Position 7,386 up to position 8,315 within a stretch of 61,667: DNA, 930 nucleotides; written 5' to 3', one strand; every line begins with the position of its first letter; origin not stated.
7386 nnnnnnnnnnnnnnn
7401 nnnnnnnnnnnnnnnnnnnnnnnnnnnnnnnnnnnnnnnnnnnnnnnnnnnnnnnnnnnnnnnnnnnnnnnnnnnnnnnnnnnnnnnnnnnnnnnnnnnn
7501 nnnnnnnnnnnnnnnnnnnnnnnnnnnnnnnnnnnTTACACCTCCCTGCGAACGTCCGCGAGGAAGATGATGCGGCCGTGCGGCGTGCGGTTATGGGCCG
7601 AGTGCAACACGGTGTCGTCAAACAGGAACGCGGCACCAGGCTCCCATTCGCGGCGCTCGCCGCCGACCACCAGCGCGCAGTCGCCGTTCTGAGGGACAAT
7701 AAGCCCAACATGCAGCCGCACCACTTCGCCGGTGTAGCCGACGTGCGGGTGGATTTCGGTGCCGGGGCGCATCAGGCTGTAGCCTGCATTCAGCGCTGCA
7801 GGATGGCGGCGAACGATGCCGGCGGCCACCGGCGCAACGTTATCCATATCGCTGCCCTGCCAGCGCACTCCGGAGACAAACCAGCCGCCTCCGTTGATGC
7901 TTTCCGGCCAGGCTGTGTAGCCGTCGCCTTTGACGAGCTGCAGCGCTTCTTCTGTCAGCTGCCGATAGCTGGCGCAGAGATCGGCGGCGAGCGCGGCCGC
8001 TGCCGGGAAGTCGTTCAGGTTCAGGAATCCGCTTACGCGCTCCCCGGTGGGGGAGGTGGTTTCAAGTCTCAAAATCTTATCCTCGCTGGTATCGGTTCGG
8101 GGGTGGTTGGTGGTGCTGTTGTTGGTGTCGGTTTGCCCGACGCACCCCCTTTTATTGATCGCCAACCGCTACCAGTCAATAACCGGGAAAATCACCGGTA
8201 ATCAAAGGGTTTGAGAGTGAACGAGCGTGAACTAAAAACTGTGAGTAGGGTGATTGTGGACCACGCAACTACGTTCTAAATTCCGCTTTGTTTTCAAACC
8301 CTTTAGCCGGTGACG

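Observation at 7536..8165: LpxO-like aspartyl/asparaginyl beta-hydroxylase cargo gene co-transcribed with the integrase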

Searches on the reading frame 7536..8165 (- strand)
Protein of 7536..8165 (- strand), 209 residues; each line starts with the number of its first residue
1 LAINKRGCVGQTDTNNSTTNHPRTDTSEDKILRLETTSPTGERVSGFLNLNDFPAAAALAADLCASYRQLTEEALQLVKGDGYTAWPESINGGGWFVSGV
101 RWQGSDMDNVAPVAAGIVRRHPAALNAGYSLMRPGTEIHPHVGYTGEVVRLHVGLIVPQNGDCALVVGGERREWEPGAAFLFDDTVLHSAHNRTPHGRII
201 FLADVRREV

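Call 3: search_protein_families(library=pfam, proteins=[window:7536-8165:-], max_evalue=0.1)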
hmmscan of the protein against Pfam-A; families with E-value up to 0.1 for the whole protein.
window:7536-8165:- (209 aa): 2 families
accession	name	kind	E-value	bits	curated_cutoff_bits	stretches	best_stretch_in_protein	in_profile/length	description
PF05118.21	Asp_Arg_Hydrox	-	2.6e-25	89.6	22.6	1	66-207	3-156/157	Aspartyl/Asparaginyl beta-hydroxylase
PF07883.17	Cupin_2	-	0.0068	16.5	27.2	1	161-194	27-60/70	Cupin domain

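Call 4: search_protein_families(library=ncbifam, proteins=[window:7536-8165:-], max_evalue=0.1)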
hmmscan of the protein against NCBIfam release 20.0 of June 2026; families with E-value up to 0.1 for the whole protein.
window:7536-8165:- (209 aa): 2 families
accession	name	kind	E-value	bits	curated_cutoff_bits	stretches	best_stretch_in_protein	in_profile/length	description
NF033391.2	lipid_A_LpxO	equivalog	1.4e-18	67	500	1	107-207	120-220/297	lipid A hydroxylase LpxO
NF052565.1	OrnLipAcylHsRhiz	equivalog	1.9e-14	53.5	450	1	107-207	111-212/259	ornithine lipid ester-linked acyl 2-hydroxylase OlsC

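Call 5: search_protein_families(library=phrogs, proteins=[window:7536-8165:-], max_evalue=0.01)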
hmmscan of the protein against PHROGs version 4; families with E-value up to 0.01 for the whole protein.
window:7536-8165:- (209 aa): 1 family
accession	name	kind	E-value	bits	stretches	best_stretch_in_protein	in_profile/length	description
phrog_25472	-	unknown function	5.6e-07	30.2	1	130-204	140-211/234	-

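Call 7: search_dna_similar(query=window:7536-8165:-, collection=phages, mode=protein)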
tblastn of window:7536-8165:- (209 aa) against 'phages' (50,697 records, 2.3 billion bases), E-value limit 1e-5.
Records with a match: 13; places in all: 13; records where one place covers at least 80% of the query: 0.
Best place of each record, by identity: 80-90% 3; <60% 10.
By first word of the organism name: Ralstonia 3; Klebsiella 3; Pseudomonas 2; Acinetobacter 2; Salmonella 2; Escherichia 1.
By host as written in the record: Klebsiella pneumoniae NI9 3; Pseudomonas aeruginosa 2; - 2; Ralstonia solanacearum T379 1; Ralstonia solanacearum T394 1; Ralstonia solanacearum T334 1; Homo sapiens 1; Escherichia coli O157:H7 ATCC 43895 1; and 1 more.
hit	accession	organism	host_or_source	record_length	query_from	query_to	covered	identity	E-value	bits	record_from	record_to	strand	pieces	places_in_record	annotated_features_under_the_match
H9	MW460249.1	Pseudomonas phage Itty13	Pseudomonas aeruginosa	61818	69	207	67%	42.4%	4e-25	107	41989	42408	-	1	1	hypothetical protein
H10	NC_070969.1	Pseudomonas phage Itty13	Pseudomonas aeruginosa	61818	69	207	67%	42.4%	4e-25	107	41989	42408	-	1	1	hypothetical protein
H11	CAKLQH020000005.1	Acinetobacter phage MD-2021a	not known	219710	89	207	57%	32.0%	6e-14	75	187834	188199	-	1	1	putative aspartyl/asparaginyl beta-hydroxylase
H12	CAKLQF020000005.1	Acinetobacter phage MD-2021a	not known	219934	89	207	57%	32.0%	6e-14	75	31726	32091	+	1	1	putative aspartyl/asparaginyl beta-hydroxylase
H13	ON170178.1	Ralstonia phage YO103_7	Ralstonia solanacearum T379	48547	66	209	69%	26.0%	2e-12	71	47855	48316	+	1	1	record has no annotation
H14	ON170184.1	Ralstonia phage YO106_1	Ralstonia solanacearum T394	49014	66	209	69%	26.0%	2e-12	71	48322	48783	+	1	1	record has no annotation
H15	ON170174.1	Ralstonia phage YO102_1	Ralstonia solanacearum T334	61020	66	209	69%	26.0%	2e-12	71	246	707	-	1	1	record has no annotation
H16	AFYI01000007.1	Salmonella enterica subsp. enterica serovar Infantis str. ...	Homo sapiens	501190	94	207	55%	29.1%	3e-11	67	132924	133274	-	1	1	beta-hydroxylase, aspartyl/asparaginyl family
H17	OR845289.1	Escherichia phage ECO95 1-6-1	Escherichia coli O157:H7 ATCC 43895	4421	94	207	55%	29.1%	3e-11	67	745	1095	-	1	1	record has no annotation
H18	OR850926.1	Salmonella phage S.Kent 1-2-1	Salmonella enterica subsp. enterica ...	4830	108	207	48%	31.0%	1e-10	66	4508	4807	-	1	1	record has no annotation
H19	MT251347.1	Klebsiella phage LASTA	Klebsiella pneumoniae NI9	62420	1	29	14%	82.8%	1e-6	54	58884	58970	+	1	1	none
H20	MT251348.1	Klebsiella phage SJM3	Klebsiella pneumoniae NI9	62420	1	29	14%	82.8%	1e-6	54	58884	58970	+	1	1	none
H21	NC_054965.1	Klebsiella phage LASTA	Klebsiella pneumoniae NI9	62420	1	29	14%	82.8%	1e-6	54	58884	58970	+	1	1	none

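Call 10: get_annotated_region(hit=H9, flank=5000)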
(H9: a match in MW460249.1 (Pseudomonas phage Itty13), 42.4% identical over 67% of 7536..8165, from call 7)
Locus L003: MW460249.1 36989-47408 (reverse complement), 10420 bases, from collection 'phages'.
description: Pseudomonas phage Itty13, complete genome.
organism: Pseudomonas phage Itty13 (NCBI taxid 2805750)
taxonomy: Viruses; Duplodnaviria; Heunggongvirae; Uroviricota; Caudoviricetes; Ittyvirus; Ittyvirus itty13
host: Pseudomonas aeruginosa; source: sewage sample; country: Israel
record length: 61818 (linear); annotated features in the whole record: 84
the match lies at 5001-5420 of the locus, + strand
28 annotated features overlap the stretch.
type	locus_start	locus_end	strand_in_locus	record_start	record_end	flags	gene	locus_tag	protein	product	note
CDS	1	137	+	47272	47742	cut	-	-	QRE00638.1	hypothetical protein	-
CDS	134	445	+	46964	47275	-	-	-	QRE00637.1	hypothetical protein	-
CDS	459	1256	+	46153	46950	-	-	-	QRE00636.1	hypothetical protein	-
CDS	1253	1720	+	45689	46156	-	-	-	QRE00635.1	hypothetical protein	-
CDS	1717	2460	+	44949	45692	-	-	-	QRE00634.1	hypothetical protein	-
CDS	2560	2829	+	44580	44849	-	-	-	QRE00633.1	hypothetical protein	-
CDS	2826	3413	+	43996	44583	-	-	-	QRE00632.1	hypothetical protein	-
CDS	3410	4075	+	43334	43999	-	-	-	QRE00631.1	primosomal protein I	-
CDS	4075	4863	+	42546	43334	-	-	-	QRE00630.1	hypothetical protein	-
CDS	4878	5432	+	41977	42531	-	-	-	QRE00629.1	hypothetical protein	-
CDS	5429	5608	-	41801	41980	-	-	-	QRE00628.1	hypothetical protein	-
CDS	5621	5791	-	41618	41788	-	-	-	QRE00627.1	hypothetical protein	-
CDS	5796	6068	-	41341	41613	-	-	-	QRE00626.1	hypothetical protein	-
CDS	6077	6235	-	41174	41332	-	-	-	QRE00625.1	hypothetical protein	-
CDS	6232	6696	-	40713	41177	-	-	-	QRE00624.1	hypothetical protein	-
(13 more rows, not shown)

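Call 14: find_homologous_proteins(query=window:7536-8165:-)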
Query window:7536-8165:- (209 aa): 27 proteins with E <= 0.001 among 1755 candidates.
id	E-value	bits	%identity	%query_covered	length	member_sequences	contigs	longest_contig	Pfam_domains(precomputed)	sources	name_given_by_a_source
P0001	2.8e-137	473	98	100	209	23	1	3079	PF05118.22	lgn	-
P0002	2.4e-74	267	70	81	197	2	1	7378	PF05118.22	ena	-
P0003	3.0e-66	241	65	79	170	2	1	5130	PF05118.22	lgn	-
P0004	8.8e-64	233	66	79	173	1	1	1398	PF05118.22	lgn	-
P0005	1.4e-49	186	53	79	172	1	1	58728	PF05118.22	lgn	-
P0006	2.5e-48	182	54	78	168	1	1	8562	PF05118.22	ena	-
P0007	7.7e-48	181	53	82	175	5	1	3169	PF05118.22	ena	-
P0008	1.4e-43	167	51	78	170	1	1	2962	PF05118.22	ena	-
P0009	1.7e-42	163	50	71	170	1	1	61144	PF05118.22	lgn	-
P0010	5.1e-40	155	49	78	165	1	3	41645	PF05118.22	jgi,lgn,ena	jgi:Aspartyl/asparaginyl beta-hydroxylase and related dioxygenases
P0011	3.6e-38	149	48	78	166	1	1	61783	PF05118.22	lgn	-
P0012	5.4e-34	135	45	76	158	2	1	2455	PF05118.22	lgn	-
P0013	8.9e-33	131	45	77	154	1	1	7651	PF05118.22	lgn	-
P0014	3.2e-32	130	44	78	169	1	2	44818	PF05118.22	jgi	jgi:hypothetical protein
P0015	7.2e-32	128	45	77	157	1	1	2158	PF05118.22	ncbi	-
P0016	1.8e-31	127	42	77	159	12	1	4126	PF05118.22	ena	-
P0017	2.4e-31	127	44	77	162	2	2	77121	PF05118.22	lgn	-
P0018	5.3e-30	122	42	78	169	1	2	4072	PF05118.22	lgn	-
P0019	1.7e-29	121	43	78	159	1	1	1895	PF05118.22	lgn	-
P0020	8.6e-29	118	46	77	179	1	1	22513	PF05118.22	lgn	-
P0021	1.1e-26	111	43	73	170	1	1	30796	PF05118.22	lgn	-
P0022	4.3e-25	106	41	77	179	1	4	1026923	PF05118.22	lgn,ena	-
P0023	1.7e-24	104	42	72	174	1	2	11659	PF05118.22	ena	-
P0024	1.9e-24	104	43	77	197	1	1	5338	PF05118.22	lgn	-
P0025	3.2e-23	100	40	77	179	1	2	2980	PF05118.22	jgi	jgi:hypothetical protein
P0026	4.0e-21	93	37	78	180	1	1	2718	PF05118.22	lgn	-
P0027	1.2e-16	79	49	41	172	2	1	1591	PF05118.22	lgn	-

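Call 17: search_solved_structures(query=A1, max_evalue=0.01, show_alignments=2)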
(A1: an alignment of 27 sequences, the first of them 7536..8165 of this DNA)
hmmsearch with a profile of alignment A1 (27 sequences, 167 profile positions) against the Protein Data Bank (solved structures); distinct sequences matched with E-value up to 0.01: 12.
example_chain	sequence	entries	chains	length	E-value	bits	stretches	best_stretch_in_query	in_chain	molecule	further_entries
5apa_A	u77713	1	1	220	3.5e-30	108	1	12-162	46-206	ASPARTYL/ASPARAGINYL BETA-HYDROXYLASE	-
9fvx_A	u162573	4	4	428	1.8e-29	105.7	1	12-162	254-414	Aspartyl/asparaginyl beta-hydroxylase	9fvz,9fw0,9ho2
5jqy_A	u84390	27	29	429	1.8e-29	105.7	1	12-162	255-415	Aspartyl/asparaginyl beta-hydroxylase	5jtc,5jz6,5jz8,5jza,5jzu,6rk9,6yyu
7yb9_A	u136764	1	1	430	1.8e-29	105.7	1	12-162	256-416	Aspartyl/asparaginyl beta-hydroxylase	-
8re9_A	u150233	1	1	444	1.9e-29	105.6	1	12-162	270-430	Aspartyl/asparaginyl beta-hydroxylase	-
9fvu_A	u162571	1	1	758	4.3e-29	104.5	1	12-162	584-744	Aspartyl/asparaginyl beta-hydroxylase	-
8re5_A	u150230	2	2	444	2.8e-28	101.8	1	12-162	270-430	Aspartyl/asparaginyl beta-hydroxylase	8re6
8re8_A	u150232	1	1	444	2.8e-28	101.8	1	12-162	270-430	Aspartyl/asparaginyl beta-hydroxylase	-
8re7_A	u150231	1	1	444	7.9e-28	100.4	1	12-162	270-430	Aspartyl/asparaginyl beta-hydroxylase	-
7e6j_A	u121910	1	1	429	1.4e-27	99.5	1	12-162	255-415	Aspartyl/asparaginyl beta-hydroxylase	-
6q9f_A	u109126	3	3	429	1.4e-27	99.5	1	12-162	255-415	Aspartyl/asparaginyl beta-hydroxylase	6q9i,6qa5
4p7w_A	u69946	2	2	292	1.3e-06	31.4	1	18-161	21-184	L-proline cis-4-hydroxylase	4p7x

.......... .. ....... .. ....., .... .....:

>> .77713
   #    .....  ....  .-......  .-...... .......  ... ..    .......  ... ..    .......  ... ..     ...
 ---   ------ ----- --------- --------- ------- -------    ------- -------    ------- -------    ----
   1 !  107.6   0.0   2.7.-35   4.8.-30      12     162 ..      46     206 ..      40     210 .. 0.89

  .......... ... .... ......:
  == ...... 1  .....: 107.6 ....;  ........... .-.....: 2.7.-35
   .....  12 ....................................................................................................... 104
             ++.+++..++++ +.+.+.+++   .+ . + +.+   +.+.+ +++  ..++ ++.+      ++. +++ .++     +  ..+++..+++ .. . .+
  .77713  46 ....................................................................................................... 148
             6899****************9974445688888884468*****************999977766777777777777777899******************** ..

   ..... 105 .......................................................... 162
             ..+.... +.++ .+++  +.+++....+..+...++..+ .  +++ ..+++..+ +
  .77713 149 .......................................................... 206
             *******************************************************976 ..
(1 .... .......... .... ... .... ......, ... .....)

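Call 21: find_related_loci(query=A2, collection=viral_contigs, flank=6000)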
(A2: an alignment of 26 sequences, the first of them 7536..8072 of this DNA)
Query A2 (178 aa) in viral_contigs; peptide patterns used: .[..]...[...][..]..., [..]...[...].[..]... (x = any residue, [..] = any of these).
19 stretches matched a pattern; 11 encode a relative of the query (tblastn E <= 1e-3); 11 distinct loci.
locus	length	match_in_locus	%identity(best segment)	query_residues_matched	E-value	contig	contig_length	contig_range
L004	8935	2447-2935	49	16-178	1e-49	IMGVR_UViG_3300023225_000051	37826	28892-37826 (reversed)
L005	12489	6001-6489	49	16-178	1e-49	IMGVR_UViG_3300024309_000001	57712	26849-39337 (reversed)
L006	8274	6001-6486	49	13-176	3e-46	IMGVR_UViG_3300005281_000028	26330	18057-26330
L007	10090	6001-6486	49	13-176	3e-46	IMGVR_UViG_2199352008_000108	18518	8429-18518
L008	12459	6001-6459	42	16-176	6e-38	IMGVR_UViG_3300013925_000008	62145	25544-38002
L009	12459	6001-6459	43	16-174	1e-34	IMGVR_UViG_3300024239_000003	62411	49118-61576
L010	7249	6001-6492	41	13-176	8e-33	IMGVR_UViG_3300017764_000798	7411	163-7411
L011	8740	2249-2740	33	11-178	2e-26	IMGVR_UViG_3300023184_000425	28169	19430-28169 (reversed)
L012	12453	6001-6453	39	45-177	3e-26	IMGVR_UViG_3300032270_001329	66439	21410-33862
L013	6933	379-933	31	11-176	5e-23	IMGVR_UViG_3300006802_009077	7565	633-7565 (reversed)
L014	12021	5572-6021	35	52-176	3e-21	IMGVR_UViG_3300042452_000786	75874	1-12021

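Call 23: find_encoding_contigs(protein=P0002, flank=6000, max_places=3)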
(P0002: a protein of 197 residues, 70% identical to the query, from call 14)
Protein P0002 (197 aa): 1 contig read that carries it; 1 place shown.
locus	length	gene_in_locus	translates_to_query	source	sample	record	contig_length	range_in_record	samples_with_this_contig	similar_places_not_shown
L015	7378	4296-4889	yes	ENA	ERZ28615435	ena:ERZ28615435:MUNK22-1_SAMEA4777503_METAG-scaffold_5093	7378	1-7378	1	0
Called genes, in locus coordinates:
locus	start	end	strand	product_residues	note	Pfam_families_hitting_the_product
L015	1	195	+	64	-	?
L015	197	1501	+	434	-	-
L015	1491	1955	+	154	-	-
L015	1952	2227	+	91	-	-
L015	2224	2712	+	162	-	-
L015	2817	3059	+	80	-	-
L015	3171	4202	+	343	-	-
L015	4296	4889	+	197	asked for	PF05118:Asp_Arg_Hydrox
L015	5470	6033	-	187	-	PF03245:Phage_lysis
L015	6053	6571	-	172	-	-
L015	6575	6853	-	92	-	PF04550:Phage_holin_3_2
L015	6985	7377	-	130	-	?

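Call 24: find_encoding_contigs(protein=P0005, flank=6000, max_places=3)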
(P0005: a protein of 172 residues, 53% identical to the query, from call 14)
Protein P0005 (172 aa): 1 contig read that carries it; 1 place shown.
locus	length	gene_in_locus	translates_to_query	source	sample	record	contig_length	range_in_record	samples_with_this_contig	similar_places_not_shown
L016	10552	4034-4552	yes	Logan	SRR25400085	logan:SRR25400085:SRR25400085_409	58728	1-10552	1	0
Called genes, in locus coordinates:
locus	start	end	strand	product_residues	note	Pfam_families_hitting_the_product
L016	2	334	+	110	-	?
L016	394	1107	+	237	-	PF10108:DNA_pol_B_exo2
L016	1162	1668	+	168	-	-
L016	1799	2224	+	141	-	-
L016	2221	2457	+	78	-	-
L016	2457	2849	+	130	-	PF06147:DUF968, PF16786:RecA_dep_nuc (weak)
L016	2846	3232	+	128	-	PF25682:Phage_VG64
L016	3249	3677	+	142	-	-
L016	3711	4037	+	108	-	-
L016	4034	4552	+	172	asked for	PF05118:Asp_Arg_Hydrox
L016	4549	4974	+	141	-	-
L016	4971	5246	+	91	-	-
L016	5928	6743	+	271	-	PF01695:IstB_IS21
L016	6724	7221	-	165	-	-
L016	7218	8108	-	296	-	-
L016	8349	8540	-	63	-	PF13560:HTH_31 (faint)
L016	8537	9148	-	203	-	PF11672:DUF3268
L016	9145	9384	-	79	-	-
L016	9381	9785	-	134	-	-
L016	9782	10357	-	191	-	PF25185:Tad3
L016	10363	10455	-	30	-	-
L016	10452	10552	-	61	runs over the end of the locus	-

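Call 25: find_encoding_contigs(protein=P0009, flank=6000, max_places=3)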
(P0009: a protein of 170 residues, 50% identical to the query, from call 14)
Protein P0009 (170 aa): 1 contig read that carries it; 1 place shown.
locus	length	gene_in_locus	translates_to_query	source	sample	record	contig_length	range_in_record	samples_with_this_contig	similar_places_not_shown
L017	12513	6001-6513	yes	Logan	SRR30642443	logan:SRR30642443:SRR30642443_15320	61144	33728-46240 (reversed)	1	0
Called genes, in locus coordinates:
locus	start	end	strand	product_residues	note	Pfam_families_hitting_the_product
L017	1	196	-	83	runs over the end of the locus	-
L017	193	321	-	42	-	-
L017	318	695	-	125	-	-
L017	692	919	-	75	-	-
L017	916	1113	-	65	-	-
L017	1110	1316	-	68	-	-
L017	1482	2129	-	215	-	-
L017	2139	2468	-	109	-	-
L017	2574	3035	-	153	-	-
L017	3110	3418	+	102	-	PF15943:YdaS_toxin (weak)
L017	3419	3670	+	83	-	-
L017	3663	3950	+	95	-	-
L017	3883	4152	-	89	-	-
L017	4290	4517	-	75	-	-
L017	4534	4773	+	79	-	-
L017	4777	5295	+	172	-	PF07105:DUF1367 (weak)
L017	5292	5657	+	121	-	PF16786:RecA_dep_nuc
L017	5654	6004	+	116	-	-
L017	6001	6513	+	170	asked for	PF05118:Asp_Arg_Hydrox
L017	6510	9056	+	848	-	PF01555:N6_N4_Mtase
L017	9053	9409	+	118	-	-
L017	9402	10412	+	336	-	-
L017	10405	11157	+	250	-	-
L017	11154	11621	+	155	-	-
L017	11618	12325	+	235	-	PF02075:RuvC (weak)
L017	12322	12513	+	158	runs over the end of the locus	-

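Call 27: predict_structure(alignment_id=A2)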
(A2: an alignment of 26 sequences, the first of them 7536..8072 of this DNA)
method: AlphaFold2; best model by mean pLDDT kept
length: 178 residues; sequences in the alignment: 26
mean_pLDDT: 94.1   pTM: 0.89
mean pLDDT of the five models: 94.1, 93.9, 93.8, 93.7, 93.6
residues with pLDDT >= 90: 155; 70-90: 15; 50-70: 5; < 50: 3
segments of 3 or more residues with pLDDT < 50: 1-3
pLDDT, mean of each block of 10 residues (from residue 1): 62 90 98 99 97 92 95 91 98 98 97 95 97 97 97 97 98 95
secondary structure, 60 per line:
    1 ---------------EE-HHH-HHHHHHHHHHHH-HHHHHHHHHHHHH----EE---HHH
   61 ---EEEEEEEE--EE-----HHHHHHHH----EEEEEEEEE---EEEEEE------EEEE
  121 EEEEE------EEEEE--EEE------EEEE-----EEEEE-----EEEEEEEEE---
elements in order: H23-34 H36-48 E64-71 H81-88 E93-101 E105-110 E117-125 E132-136 E139-141 E148-151 E157-161 E167-175
